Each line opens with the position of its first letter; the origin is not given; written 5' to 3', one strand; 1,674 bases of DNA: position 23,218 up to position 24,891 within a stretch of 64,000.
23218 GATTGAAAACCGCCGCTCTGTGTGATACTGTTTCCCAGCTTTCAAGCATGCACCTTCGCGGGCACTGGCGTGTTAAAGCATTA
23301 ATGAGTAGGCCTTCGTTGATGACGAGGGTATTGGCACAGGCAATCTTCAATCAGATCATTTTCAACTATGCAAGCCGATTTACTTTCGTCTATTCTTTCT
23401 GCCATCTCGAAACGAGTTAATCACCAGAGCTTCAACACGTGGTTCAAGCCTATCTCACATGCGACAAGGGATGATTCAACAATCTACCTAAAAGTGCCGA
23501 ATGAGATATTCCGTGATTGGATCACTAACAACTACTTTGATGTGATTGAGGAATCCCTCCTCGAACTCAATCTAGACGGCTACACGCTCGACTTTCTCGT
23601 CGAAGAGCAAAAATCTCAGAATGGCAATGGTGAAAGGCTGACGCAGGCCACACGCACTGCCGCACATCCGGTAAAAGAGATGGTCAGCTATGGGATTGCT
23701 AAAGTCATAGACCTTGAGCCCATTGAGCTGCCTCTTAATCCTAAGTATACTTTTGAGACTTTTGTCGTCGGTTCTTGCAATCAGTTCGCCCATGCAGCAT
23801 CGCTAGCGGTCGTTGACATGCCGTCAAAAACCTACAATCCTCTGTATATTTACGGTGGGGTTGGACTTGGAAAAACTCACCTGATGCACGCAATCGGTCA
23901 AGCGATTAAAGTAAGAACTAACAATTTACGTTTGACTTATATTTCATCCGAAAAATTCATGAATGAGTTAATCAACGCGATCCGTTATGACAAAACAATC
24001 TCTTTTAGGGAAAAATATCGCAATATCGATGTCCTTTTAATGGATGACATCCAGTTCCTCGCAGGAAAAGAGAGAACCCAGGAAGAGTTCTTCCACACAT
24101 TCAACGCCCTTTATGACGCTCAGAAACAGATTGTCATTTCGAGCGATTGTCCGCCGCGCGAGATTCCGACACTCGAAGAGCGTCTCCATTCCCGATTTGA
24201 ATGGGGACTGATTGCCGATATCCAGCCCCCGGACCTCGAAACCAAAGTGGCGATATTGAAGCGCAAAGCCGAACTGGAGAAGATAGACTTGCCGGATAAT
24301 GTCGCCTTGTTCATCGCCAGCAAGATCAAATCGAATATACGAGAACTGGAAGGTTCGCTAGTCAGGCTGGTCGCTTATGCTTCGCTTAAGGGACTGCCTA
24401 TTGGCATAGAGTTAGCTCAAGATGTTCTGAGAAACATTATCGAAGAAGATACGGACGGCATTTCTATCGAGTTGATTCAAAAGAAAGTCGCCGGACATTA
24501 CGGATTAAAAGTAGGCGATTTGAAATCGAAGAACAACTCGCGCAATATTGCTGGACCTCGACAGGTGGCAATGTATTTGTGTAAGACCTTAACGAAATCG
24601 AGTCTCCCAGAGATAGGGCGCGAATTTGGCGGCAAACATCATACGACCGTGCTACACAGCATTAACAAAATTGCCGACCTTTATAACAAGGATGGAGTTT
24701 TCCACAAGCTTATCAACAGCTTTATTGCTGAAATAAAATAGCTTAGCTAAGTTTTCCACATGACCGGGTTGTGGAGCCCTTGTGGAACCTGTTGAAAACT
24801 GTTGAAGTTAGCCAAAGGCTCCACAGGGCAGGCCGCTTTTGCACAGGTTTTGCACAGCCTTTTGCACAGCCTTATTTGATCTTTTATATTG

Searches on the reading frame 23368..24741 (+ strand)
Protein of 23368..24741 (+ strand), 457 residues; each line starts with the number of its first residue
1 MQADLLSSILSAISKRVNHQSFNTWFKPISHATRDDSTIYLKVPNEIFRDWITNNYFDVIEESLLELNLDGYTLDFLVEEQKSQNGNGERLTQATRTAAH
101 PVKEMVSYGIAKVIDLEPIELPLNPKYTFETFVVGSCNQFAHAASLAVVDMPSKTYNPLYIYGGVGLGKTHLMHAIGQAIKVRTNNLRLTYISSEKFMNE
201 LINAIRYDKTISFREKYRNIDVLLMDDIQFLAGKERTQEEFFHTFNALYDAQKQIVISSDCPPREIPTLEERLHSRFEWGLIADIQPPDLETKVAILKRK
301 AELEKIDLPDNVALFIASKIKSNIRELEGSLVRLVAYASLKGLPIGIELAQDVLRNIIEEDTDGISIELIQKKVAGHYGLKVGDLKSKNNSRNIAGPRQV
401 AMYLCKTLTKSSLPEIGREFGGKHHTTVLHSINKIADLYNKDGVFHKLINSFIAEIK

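Call 63: search_protein_families(library=pfam, proteins=[window:23368-24741:+], max_evalue=0.00001)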
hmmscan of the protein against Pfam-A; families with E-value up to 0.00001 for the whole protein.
window:23368-24741:+ (457 aa): 4 families
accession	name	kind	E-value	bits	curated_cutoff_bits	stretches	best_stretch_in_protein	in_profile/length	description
PF00308.24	Bac_DnaA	-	3e-71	239.3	23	1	123-283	1-161/162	Bacterial DnaA ATPAse domain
PF08299.17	Bac_DnaA_C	-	4.3e-30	104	31.5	1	367-435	1-69/69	Bacterial dnaA protein helix-turn-helix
PF11638.13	DnaA_N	-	4.9e-16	58.6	24.6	1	7-64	5-63/65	DnaA N-terminal domain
PF01695.23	IstB_IS21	-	4.3e-09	36.7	24.1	1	154-260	91-193/238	IstB-like ATP binding protein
